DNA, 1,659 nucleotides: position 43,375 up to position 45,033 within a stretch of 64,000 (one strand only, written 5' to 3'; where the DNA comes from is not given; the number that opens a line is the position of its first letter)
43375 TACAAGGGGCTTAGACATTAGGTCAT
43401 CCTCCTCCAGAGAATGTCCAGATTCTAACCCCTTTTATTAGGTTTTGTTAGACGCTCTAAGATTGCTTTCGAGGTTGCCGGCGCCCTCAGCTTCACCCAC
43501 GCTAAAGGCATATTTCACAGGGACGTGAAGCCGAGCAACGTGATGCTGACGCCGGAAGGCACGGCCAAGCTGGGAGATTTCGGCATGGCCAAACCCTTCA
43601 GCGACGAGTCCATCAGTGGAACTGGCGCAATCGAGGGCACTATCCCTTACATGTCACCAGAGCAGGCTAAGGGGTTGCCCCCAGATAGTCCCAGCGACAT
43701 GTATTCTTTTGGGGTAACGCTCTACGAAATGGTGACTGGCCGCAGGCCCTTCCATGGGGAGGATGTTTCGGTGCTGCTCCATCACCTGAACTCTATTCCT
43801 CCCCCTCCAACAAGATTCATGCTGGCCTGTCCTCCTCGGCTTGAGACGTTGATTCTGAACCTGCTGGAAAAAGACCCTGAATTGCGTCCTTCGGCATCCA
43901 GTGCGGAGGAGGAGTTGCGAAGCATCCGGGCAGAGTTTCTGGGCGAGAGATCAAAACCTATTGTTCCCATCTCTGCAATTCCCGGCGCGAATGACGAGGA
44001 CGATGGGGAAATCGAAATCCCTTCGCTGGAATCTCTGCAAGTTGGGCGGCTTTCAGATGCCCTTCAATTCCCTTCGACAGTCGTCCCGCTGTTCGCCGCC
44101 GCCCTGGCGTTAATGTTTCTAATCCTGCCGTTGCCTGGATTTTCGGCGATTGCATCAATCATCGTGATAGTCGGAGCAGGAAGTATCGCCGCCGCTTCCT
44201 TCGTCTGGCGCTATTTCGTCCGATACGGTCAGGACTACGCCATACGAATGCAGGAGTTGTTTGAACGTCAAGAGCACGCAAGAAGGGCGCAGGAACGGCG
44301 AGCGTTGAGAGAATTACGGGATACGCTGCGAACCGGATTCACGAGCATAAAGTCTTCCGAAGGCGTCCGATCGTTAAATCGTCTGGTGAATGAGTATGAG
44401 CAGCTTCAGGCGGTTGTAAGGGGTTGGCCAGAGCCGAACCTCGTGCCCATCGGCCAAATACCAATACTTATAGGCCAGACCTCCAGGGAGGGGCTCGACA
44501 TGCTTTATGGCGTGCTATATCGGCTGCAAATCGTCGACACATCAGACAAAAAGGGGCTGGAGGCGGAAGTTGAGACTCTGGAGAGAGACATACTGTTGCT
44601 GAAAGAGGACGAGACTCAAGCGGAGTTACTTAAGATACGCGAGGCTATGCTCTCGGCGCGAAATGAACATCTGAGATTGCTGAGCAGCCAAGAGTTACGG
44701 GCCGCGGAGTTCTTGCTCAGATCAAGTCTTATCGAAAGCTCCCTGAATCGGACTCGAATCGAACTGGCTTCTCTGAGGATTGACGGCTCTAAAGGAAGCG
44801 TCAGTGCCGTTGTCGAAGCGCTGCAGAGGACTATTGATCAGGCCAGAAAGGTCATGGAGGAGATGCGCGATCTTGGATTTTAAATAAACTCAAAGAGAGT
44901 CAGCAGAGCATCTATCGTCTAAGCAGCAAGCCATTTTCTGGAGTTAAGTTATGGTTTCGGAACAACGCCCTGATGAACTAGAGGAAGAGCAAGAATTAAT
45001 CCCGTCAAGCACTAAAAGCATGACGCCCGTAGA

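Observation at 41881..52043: Co-oriented RHH / membrane Ser-Thr kinase / TelA-like / three membrane vWA proteins: a phosphatase-less Ter/TerY-kinase-like cluster of unknown function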

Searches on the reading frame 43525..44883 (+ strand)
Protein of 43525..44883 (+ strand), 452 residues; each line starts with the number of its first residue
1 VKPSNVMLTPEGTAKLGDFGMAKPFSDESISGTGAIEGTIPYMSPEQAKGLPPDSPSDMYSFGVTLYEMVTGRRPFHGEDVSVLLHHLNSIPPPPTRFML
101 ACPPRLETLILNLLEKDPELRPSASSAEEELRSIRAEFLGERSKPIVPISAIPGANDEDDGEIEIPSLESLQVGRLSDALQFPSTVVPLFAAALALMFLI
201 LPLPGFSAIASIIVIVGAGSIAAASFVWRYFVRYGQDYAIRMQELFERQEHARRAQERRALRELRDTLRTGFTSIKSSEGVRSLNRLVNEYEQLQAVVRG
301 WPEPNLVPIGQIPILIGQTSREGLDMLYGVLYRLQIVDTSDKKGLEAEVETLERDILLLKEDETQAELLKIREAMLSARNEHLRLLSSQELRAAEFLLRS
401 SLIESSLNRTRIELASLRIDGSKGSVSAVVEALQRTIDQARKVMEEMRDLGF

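Call 5: search_protein_families(library=pfam, proteins=[window:43525-44883:+], max_evalue=0.01)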
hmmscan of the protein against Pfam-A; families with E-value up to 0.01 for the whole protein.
window:43525-44883:+ (452 aa): 2 families
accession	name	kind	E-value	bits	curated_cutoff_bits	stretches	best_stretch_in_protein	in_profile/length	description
PF00069.31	Pkinase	-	5e-21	75.7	31.7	1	1-127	124-257/263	Protein kinase domain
PF07714.23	PK_Tyr_Ser-Thr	-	1.1e-16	61.4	23.1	1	5-130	132-257/258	Protein tyrosine and serine/threonine kinase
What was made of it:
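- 43461..44058 (+): 3' part of the kinase domain (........, DFG, SPE) plus a linker. Pkinase profile positions 124-257, E 5e-21 (call 5).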
